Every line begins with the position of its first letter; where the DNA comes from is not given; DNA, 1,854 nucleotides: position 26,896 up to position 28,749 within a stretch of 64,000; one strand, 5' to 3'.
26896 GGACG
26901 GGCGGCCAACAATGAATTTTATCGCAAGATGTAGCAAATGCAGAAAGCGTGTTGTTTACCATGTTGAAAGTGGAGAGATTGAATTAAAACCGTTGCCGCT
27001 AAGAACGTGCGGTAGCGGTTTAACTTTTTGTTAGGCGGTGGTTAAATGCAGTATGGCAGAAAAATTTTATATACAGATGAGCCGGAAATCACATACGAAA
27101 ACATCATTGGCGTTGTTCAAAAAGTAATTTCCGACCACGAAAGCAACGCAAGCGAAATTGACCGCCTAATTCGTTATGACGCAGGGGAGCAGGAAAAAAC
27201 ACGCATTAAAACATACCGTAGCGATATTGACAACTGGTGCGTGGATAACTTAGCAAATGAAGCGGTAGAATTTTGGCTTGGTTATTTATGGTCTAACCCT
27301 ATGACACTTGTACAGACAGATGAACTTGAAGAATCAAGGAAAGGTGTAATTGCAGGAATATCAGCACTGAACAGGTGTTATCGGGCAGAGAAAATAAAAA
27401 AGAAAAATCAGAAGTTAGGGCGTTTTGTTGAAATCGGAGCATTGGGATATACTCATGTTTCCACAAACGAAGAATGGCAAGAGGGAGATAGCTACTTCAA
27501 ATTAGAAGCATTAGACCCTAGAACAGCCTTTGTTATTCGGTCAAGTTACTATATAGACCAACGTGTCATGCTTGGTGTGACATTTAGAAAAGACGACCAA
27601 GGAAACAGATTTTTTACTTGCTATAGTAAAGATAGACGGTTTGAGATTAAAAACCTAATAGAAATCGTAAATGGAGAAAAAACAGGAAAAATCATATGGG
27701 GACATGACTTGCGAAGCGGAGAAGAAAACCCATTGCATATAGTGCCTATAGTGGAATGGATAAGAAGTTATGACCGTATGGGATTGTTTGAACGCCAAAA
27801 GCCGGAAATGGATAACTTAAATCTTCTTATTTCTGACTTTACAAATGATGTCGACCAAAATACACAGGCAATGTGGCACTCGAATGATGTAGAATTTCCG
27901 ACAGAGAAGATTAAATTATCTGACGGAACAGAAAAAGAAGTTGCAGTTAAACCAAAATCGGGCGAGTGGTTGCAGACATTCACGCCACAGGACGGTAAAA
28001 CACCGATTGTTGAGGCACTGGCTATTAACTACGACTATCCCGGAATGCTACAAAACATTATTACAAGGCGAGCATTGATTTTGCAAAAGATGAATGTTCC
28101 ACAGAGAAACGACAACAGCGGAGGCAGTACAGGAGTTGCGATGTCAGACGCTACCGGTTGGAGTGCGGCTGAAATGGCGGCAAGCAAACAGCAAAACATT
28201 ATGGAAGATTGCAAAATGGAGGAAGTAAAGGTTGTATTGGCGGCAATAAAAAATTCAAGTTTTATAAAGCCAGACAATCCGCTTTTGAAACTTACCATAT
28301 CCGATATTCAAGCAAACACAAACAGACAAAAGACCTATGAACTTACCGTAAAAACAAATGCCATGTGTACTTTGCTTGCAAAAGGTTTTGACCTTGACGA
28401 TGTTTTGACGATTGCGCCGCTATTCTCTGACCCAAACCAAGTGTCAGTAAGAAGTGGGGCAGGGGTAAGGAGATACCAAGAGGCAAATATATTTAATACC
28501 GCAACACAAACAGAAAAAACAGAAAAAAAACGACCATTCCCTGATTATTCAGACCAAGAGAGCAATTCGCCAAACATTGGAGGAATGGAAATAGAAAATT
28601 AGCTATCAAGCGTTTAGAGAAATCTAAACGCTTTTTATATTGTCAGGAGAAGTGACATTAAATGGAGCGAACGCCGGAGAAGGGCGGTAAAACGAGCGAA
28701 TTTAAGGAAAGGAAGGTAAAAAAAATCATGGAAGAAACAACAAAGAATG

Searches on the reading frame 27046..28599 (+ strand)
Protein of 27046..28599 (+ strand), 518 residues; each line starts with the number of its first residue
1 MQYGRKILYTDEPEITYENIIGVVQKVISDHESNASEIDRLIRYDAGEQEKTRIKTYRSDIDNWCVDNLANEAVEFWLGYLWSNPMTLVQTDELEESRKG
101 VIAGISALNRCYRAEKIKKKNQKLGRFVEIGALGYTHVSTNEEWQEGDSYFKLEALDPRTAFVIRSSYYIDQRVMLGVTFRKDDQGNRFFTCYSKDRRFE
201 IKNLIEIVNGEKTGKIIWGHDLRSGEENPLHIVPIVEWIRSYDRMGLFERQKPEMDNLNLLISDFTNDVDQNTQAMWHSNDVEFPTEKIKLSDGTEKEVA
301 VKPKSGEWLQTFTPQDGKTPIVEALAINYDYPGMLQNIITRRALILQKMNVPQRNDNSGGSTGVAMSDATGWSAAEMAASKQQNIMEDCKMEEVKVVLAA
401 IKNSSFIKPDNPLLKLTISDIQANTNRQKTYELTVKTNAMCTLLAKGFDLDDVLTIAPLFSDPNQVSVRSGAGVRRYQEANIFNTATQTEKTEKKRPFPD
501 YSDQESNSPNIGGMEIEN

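Call 76: search_protein_families(library=pfam, proteins=[window:27046-28599:+], max_evalue=0.001)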
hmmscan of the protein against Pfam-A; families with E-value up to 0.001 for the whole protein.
window:27046-28599:+ (518 aa): 1 family
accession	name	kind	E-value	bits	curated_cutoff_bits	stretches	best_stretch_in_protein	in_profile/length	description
PF05133.19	SPP1_portal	-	9.5e-30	104.3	25.5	1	25-417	2-357/416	Phage portal protein, SPP1 Gp6-like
